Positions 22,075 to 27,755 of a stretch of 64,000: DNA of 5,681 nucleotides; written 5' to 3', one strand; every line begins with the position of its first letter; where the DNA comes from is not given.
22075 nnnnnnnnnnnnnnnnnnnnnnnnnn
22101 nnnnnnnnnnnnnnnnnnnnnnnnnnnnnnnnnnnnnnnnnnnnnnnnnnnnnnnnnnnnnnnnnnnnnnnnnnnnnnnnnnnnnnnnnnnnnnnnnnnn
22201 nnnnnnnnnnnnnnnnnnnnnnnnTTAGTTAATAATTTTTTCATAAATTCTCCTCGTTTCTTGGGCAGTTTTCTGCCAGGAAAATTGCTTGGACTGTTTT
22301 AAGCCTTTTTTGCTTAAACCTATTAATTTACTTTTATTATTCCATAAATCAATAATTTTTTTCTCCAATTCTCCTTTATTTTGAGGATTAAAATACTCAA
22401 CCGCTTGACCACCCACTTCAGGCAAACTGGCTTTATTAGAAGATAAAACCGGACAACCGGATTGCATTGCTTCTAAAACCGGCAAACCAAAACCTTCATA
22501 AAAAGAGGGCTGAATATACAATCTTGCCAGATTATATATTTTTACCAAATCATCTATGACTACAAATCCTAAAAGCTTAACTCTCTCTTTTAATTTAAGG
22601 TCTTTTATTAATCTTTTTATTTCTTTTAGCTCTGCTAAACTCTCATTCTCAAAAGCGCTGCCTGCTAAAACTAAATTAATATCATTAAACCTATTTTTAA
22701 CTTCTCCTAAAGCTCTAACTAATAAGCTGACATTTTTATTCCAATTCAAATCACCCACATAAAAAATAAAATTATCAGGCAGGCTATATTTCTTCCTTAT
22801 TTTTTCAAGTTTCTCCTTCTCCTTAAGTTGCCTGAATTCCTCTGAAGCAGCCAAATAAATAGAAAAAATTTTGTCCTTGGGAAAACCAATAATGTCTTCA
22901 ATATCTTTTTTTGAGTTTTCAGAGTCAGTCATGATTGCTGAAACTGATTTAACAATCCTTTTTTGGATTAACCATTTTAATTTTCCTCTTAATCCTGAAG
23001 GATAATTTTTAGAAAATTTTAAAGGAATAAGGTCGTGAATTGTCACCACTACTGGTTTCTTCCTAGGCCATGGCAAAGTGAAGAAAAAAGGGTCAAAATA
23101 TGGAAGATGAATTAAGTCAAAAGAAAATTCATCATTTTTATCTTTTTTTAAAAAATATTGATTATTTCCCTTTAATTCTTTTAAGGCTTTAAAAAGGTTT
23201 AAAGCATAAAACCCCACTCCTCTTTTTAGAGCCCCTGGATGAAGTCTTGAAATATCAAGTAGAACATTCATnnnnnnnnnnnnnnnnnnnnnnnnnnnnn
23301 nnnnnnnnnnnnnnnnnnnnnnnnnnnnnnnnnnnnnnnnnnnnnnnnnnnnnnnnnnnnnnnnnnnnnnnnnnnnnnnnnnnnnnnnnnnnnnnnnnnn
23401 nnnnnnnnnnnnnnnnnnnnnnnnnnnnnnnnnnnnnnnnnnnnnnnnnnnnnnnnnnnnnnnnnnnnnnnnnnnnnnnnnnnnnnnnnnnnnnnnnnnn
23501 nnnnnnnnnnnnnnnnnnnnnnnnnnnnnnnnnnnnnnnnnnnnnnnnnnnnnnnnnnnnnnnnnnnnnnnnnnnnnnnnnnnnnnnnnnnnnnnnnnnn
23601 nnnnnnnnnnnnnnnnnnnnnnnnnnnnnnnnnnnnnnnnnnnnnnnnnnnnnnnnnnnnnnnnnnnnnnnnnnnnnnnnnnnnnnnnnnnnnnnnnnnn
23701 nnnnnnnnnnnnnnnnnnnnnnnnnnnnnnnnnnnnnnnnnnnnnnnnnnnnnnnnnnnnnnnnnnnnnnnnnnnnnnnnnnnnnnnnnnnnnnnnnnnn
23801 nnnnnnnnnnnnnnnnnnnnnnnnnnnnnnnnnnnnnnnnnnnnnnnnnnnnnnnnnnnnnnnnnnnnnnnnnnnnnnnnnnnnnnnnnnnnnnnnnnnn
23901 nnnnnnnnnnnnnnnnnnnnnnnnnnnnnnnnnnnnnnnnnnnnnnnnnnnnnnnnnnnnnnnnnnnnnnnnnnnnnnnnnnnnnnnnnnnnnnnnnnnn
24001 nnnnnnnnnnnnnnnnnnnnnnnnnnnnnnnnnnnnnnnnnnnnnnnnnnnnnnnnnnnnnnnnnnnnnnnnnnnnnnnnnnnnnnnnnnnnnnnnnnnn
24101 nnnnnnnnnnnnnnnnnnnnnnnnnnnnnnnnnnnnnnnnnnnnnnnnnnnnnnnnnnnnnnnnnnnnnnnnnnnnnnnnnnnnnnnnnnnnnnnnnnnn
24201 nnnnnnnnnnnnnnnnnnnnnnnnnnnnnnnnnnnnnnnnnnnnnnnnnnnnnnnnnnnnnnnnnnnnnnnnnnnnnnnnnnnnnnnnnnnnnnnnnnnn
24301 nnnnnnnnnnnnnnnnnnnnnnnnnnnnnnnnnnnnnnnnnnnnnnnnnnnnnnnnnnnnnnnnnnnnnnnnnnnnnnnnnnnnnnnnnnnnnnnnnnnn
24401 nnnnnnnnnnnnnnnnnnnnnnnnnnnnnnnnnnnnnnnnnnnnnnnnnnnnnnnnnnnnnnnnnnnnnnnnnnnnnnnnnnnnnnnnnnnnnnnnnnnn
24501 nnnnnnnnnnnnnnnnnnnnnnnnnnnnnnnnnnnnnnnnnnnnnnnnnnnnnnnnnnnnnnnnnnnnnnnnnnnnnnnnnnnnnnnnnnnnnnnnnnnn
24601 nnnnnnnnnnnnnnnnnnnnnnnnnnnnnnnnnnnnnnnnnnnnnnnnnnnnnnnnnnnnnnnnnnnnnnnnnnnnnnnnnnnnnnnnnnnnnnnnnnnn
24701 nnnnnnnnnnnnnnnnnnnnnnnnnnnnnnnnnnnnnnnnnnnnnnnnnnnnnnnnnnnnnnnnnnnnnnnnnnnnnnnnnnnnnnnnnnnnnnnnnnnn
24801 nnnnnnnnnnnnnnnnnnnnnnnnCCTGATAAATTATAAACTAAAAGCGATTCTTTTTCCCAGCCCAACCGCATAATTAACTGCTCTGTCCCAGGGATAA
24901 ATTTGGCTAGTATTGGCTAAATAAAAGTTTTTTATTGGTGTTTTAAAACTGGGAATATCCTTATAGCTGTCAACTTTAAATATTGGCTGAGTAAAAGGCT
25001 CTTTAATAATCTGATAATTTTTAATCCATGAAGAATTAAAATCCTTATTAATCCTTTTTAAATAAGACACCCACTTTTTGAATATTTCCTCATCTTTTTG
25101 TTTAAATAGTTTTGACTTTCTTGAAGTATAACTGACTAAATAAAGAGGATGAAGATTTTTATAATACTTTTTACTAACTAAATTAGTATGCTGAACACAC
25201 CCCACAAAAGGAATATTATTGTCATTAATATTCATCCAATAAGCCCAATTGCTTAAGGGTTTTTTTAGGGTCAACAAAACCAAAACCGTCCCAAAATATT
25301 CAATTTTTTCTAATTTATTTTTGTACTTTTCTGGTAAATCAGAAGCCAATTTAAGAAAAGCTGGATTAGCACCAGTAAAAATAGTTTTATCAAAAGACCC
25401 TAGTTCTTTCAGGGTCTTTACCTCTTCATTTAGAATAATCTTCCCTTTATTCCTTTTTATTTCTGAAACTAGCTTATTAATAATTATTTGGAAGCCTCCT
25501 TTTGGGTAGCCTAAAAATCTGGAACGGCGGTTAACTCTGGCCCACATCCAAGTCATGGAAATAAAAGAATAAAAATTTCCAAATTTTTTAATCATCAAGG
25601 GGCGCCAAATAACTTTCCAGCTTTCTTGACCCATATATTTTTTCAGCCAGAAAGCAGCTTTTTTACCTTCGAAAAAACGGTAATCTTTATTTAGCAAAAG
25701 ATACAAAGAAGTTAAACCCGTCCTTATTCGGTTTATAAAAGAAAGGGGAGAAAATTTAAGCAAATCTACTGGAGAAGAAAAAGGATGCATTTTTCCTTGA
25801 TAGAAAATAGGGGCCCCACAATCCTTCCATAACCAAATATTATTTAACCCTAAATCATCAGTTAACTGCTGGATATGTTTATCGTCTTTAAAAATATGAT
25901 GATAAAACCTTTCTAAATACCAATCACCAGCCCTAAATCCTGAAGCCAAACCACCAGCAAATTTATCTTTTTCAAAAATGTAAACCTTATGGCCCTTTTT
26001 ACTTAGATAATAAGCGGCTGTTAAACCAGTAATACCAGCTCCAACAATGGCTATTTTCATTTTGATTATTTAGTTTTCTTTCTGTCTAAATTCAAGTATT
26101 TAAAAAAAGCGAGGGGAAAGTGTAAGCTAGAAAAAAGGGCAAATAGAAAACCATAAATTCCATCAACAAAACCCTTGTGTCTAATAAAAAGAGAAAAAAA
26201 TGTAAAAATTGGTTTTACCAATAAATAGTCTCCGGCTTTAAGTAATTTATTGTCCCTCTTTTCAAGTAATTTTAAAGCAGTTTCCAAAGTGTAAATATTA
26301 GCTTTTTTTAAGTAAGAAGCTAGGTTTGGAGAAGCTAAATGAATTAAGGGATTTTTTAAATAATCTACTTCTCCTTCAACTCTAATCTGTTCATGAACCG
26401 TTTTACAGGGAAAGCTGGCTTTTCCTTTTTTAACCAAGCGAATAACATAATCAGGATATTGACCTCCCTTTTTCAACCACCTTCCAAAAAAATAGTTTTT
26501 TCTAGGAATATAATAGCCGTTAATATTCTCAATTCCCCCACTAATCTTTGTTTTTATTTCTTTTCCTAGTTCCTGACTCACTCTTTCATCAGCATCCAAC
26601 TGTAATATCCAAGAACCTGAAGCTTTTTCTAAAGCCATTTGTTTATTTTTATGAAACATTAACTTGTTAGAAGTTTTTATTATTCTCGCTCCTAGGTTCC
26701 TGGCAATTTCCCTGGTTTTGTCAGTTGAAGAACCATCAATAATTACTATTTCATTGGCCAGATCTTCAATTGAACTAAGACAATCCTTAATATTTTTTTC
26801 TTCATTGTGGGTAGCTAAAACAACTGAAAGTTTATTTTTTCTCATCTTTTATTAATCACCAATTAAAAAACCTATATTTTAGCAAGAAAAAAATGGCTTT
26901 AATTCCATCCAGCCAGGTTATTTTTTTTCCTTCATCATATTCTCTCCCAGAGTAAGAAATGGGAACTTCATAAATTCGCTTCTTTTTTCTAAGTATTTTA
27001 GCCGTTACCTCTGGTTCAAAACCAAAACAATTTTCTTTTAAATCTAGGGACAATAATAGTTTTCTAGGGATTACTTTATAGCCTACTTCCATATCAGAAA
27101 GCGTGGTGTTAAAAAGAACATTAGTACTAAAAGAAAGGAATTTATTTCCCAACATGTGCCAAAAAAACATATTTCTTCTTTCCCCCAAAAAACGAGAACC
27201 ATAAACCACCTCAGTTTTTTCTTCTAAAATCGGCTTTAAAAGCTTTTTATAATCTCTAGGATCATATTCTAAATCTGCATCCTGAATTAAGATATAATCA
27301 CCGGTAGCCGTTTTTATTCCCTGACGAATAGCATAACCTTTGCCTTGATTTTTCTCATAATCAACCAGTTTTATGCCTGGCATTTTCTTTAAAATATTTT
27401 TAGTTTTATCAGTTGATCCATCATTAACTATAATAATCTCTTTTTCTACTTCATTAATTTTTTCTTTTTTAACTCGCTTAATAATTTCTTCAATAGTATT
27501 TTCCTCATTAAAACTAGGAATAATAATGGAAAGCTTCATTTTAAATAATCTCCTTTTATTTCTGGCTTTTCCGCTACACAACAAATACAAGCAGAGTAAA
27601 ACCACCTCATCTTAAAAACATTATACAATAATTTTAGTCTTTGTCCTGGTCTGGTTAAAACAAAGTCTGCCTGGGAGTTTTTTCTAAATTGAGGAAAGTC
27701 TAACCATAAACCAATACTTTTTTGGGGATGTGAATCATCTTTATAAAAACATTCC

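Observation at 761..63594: About 57 kb co-directional glycosylation island lacking the canonical initiation, polymerisation and nucleotide-sugar-modifying genes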

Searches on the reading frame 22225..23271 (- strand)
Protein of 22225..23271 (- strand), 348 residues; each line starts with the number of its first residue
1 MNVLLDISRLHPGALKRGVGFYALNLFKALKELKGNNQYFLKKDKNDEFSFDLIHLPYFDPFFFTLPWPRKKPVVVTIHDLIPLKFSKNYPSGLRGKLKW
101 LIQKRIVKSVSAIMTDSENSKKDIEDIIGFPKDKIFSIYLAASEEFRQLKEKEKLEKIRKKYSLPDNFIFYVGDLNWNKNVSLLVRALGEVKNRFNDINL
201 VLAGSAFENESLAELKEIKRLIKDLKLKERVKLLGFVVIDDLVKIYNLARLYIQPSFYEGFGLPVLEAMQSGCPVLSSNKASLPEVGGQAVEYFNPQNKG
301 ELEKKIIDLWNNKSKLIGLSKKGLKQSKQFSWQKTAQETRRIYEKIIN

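Call 5: search_protein_families(library=pfam, proteins=[window:22225-23271:-], max_evalue=0.01)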
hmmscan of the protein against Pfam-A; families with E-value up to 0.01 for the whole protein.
window:22225-23271:- (348 aa): 8 families
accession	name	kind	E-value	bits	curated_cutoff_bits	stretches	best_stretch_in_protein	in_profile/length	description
PF00534.26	Glycos_transf_1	-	4.8e-32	111.3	26.4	1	157-316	4-162/172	Glycosyl transferases group 1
PF13692.12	Glyco_trans_1_4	-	7.4e-27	94.8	27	1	169-312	4-142/142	Glycosyl transferases group 1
PF13439.12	Glyco_transf_4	-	1.1e-11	45.5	28.5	1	47-139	69-163/170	Glycosyltransferase Family 4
PF20706.3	GT4-conflict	-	2.5e-08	33.8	26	1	169-280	200-313/385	Family 4 Glycosyltransferase in conflict systems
PF13579.12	Glyco_trans_4_4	-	1e-06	29.6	29.7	1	47-136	68-153/158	Glycosyl transferase 4-like domain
PF20890.2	Dbr1_C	-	0.0005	20.8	27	1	278-347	20-81/86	Dbr1, C-terminal domain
PF13524.12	Glyco_trans_1_2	-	0.0015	19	25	1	190-338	8-141/144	Glycosyl transferase-like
PF18618.6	HP0268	-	0.0091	16.8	25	0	142-190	7-54/80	HP0268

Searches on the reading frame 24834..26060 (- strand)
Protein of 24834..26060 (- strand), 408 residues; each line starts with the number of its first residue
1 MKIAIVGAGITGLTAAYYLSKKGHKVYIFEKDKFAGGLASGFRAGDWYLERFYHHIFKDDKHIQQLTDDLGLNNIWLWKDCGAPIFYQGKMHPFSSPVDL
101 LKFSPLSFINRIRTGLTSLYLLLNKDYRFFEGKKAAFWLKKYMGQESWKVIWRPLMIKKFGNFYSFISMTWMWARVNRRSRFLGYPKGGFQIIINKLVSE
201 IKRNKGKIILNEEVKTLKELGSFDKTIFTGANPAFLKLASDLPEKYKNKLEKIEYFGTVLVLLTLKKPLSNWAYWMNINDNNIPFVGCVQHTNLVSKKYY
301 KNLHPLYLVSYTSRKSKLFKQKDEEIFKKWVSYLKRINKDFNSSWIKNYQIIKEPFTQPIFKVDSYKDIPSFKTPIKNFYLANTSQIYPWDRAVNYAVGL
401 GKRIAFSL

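Call 5: search_protein_families(library=pfam, proteins=[window:24834-26060:-], max_evalue=0.01)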
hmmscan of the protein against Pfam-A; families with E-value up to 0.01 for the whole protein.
window:24834-26060:- (408 aa): 14 families
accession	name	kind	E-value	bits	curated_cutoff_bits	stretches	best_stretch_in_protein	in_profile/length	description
PF01593.30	Amino_oxidase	-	8.6e-24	85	19.8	1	10-404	1-438/443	Flavin containing amine oxidoreductase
PF13450.12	NAD_binding_8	-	5.1e-13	49.5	21.9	1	5-70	1-68/68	NAD(P)-binding Rossmann-like domain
PF01266.30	DAO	-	2.4e-11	44.2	27.9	1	2-45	1-44/353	FAD dependent oxidoreductase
PF01946.23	Thi4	-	1.3e-06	28.3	26.2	1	2-37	19-55/235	Thi4 family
PF12831.13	FAD_oxidored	-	1.1e-05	25.4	27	1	3-41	2-40/416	FAD dependent oxidoreductase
PF00890.30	FAD_binding_2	-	3.1e-05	23.8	20.4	1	3-43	2-41/414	FAD binding domain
PF07992.20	Pyr_redox_2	-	3.2e-05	23.9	26.1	1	2-31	2-31/291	Pyridine nucleotide-disulphide oxidoreductase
PF00070.33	Pyr_redox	-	4.7e-05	24.3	22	1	2-31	1-30/82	Pyridine nucleotide-disulphide oxidoreductase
PF03486.20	HI0933_like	-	0.00036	20.5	50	1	2-35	2-35/244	HI0933-like protein Rossmann domain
PF01494.25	FAD_binding_3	-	0.00076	19.2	22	1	2-32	3-33/349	FAD binding domain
PF21799.2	MurD-like_N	-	0.0041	17.8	27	1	2-33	2-33/88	Mur ligase MurD-like, N-terminal domain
PF02558.23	ApbA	-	0.0043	17.1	22.2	1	3-32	1-30/150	Ketopantoate reductase PanE/ApbA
PF06100.17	MCRA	-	0.005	16.2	23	1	3-42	4-47/495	MCRA family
PF01134.28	GIDA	-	0.0087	15.6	22.1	0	3-30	2-29/391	Glucose inhibited division protein A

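Call 36: search_protein_families(library=ncbifam, proteins=[window:24834-26060:-], max_evalue=0.00001)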
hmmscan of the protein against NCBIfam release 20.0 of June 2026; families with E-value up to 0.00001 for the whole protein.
window:24834-26060:- (408 aa): 35 families (the best 25 are shown)
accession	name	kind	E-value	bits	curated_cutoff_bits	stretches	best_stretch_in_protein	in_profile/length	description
NF005560.0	PRK07233.1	equivalog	3.6e-128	428.1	252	1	1-405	1-425/435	hypothetical protein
NF005548.0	PRK07208.1-4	equivalog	3.7e-18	65.4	389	1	2-99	5-100/488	hypothetical protein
NF005547.0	PRK07208.1-3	equivalog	4.8e-14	51.9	380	1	2-171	6-175/465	hypothetical protein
TIGR02731.1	phytoene_desat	equivalog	1e-13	50.9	569.4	1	2-88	1-87/453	15-cis-phytoene desaturase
TIGR03467.1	HpnE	equivalog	1.1e-10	41.4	283.05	1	3-162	1-172/430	hydroxysqualene dehydroxylase HpnE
NF009410.0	PRK12771.1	subfamily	1.6e-10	40.2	516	1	2-38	140-176/566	NAD(P)-binding protein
TIGR00562.1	proto_IX_ox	equivalog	3e-10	39.3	97.85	1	2-121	4-129/470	protoporphyrinogen oxidase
TIGR02733.1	desat_CrtD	equivalog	3.1e-10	39.4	549.7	1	2-48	3-49/492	C-3',4' desaturase CrtD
NF005243.0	PRK06753.1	equivalog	1.1e-09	37.7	365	1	1-63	1-64/374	hypothetical protein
NF009454.0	PRK12814.1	equivalog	1.5e-09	36.8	916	1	2-38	195-231/657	putative NADPH-dependent glutamate synthase small subunit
TIGR02734.1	crtI_fam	subfamily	4.2e-09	35.6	238.1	0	4-43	2-41/504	phytoene desaturase family protein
TIGR02732.1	zeta_caro_desat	equivalog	1.4e-08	34.1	622.15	1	2-76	1-76/474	9,9'-di-cis-zeta-carotene desaturase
TIGR03197.1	MnmC_Cterm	equivalog_domain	1.7e-08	34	174.2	1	2-48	1-47/400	FAD-dependent 5-carboxymethylaminomethyl-2-thiouridine(34) oxidoreductase MnmC1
NF005545.0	PRK07208.1-1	equivalog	3.8e-08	32.1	451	1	2-176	9-179/504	hypothetical protein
NF058655.1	CrtID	equivalog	4e-08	32.5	640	1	3-46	1-44/478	bifunctional phytoene desaturase/3,4-desaturase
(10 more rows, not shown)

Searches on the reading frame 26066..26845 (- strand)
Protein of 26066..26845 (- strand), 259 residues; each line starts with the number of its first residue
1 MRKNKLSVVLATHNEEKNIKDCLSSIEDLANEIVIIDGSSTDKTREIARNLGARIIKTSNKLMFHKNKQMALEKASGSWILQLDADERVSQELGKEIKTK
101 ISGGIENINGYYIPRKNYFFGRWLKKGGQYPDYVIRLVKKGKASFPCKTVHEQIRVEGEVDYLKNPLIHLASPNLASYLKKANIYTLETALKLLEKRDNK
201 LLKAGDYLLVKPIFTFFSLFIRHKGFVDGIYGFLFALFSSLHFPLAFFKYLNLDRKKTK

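Call 5: search_protein_families(library=pfam, proteins=[window:26066-26845:-], max_evalue=0.01)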
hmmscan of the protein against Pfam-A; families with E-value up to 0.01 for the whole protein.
window:26066-26845:- (259 aa): 2 families
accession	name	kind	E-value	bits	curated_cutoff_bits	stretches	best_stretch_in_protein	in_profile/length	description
PF00535.33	Glycos_transf_2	-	7.2e-19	68.8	23.3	1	7-93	1-95/168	Glycosyl transferase family 2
PF13704.12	Glyco_tranf_2_4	-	7.1e-05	23.7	27.5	1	13-87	1-82/98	Glycosyl transferase family 2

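Call 14: search_protein_families(library=ncbifam, proteins=[window:26066-26845:-], max_evalue=0.001)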
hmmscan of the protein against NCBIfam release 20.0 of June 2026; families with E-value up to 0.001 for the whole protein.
window:26066-26845:- (259 aa): 14 families
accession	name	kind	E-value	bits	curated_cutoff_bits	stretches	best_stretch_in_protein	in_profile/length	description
TIGR04283.1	glyco_like_mftF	equivalog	7.6e-14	51.8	182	1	6-101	1-97/221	TIGR04283 family arsenosugar biosynthesis glycosyltransferase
TIGR04195.1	S_glycosyl_SunS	equivalog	4.3e-12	45.6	350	1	10-95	63-150/421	SunS family peptide S-glycosyltransferase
NF010496.0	PRK13915.1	equivalog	5.5e-10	38.8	262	1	3-63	30-96/307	glucosyl-3-phosphoglycerate synthase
TIGR04182.1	glyco_TIGR04182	equivalog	9.7e-10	38.3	325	1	7-90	3-86/293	S-layer glycoprotein N-glycosyltransferase AglJ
NF041391.1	DPhHxTase_Halo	equivalog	2.3e-08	33.3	375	1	11-110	2-102/213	dolichyl-phosphate hexose transferase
NF007482.0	PRK10073.1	equivalog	1.2e-07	31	423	1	3-94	5-103/334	glycosyltransferase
NF050050.1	ProtGlycPglI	equivalog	3.8e-07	29.8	500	1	4-116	2-123/306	GalNAc(5)-diNAcBac-PP-undecaprenol beta-1,3-glucosyltransferase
NF047683.1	TeichurnBiosyTuaG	equivalog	6.5e-06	26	400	1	3-92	5-102/252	teichuronic acid biosynthesis protein TuaG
NF058614.1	PPMAGASynPpgS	equivalog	4e-05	23.1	370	1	8-62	4-58/226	polyprenyl-phospho-N-acetylgalactosaminyl synthase PpgS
TIGR03937.1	PgaC_IcaA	equivalog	7.2e-05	21.9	422.3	1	4-86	45-135/407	poly-beta-1,6-N-acetyl-D-glucosamine synthase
NF038302.1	EPS_HpsE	equivalog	0.00019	20.5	300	1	5-88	2-98/307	hormogonium polysaccharide biosynthesis glycosyltransferase HpsE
NF045692.1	OglycostaseCruG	equivalog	0.00031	19.8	600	0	5-51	42-91/386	2'-O-glycosyltransferase CruG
TIGR04440.1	glyco_TIGR04440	domain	0.0007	19.4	70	0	5-86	1-91/215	TIGR00180 family glycosyltransferase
NF053739.1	GlytfEpsEBac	equivalog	0.00099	18.2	450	0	5-91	2-98/265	glycosyltransferase EpsE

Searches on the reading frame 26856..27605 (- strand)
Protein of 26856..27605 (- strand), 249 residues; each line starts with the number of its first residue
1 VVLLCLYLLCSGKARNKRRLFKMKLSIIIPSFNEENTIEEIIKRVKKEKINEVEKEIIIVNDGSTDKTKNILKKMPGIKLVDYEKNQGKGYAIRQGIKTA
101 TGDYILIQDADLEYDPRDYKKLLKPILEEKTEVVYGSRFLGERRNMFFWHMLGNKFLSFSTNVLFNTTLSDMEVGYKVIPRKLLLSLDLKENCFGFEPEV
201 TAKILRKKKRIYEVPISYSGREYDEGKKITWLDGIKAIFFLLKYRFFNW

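Call 5: search_protein_families(library=pfam, proteins=[window:26856-27605:-], max_evalue=0.01)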
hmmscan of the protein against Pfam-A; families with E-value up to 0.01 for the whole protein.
window:26856-27605:- (249 aa): 5 families
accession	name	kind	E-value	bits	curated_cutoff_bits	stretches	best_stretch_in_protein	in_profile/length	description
PF00535.33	Glycos_transf_2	-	5e-36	124.6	23.3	1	26-184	1-164/168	Glycosyl transferase family 2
PF10111.15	Glyco_tranf_2_2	-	3.3e-09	37.1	27.3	1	26-125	1-105/276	Glycosyltransferase like family 2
PF13641.12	Glyco_tranf_2_3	-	1.9e-06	28.5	27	1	25-157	3-132/230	Glycosyltransferase like family 2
PF13704.12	Glyco_tranf_2_4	-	5.2e-05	24.1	27.5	1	54-111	19-81/98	Glycosyl transferase family 2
PF13506.12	Glyco_transf_21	-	0.0012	18.8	21.7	1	89-169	18-96/174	Glycosyl transferase family 21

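Call 14: search_protein_families(library=ncbifam, proteins=[window:26856-27605:-], max_evalue=0.001)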
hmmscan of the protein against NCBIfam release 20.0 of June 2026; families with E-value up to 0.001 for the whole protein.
window:26856-27605:- (249 aa): 26 families (the best 25 are shown)
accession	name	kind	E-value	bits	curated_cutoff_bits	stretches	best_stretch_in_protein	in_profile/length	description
TIGR04182.1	glyco_TIGR04182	equivalog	4.6e-36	124.7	325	1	25-241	2-214/293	S-layer glycoprotein N-glycosyltransferase AglJ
NF047588.1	GlcsyltransPgfSStrep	equivalog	4.4e-20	72.1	500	1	23-186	1-166/308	glycosyltransferase PgfS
NF058614.1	PPMAGASynPpgS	equivalog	6.5e-20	71.5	370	1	27-239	4-217/226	polyprenyl-phospho-N-acetylgalactosaminyl synthase PpgS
TIGR03937.1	PgaC_IcaA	equivalog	7.3e-20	71.3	422.3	1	23-128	45-152/407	poly-beta-1,6-N-acetyl-D-glucosamine synthase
NF007482.0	PRK10073.1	equivalog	3.6e-19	68.9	423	1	23-134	6-118/334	glycosyltransferase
NF041391.1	DPhHxTase_Halo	equivalog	1.2e-17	63.6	375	1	31-223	3-188/213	dolichyl-phosphate hexose transferase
TIGR04283.1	glyco_like_mftF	equivalog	1.5e-16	60.7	182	1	25-144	1-116/221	TIGR04283 family arsenosugar biosynthesis glycosyltransferase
NF010496.0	PRK13915.1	equivalog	2e-15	56.7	262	1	22-131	30-148/307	glucosyl-3-phosphoglycerate synthase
NF041875.1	EPS_EpsD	equivalog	7.9e-15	55.1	370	1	25-137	1-115/325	exopolysaccharide biosynthesis glycosyltransferase EpsD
NF007986.1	PRK10714.1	equivalog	3.3e-14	52.6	529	1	24-227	7-209/316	undecaprenyl-phosphate 4-deoxy-4-formamido-L-arabinose transferase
NF047683.1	TeichurnBiosyTuaG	equivalog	1.5e-13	51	400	1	22-129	5-114/252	teichuronic acid biosynthesis protein TuaG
TIGR03111.1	glyc2_xrt_Gpos1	hypoth_equivalog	5.3e-11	42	363.95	1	24-124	50-154/439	TIGR03111 family XrtG-associated glycosyltransferase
NF038302.1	EPS_HpsE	equivalog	7.3e-11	41.6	300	1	23-111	1-96/307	hormogonium polysaccharide biosynthesis glycosyltransferase HpsE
TIGR03965.1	mycofact_glyco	equivalog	2.4e-08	33.3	280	1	23-130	74-183/467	mycofactocin biosynthesis glycosyltransferase MftF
NF041865.1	EpsU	equivalog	5e-08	32.4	700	1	3-115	18-136/394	exopolysaccharide biosynthesis GT2 family glycosyltransferase EpsU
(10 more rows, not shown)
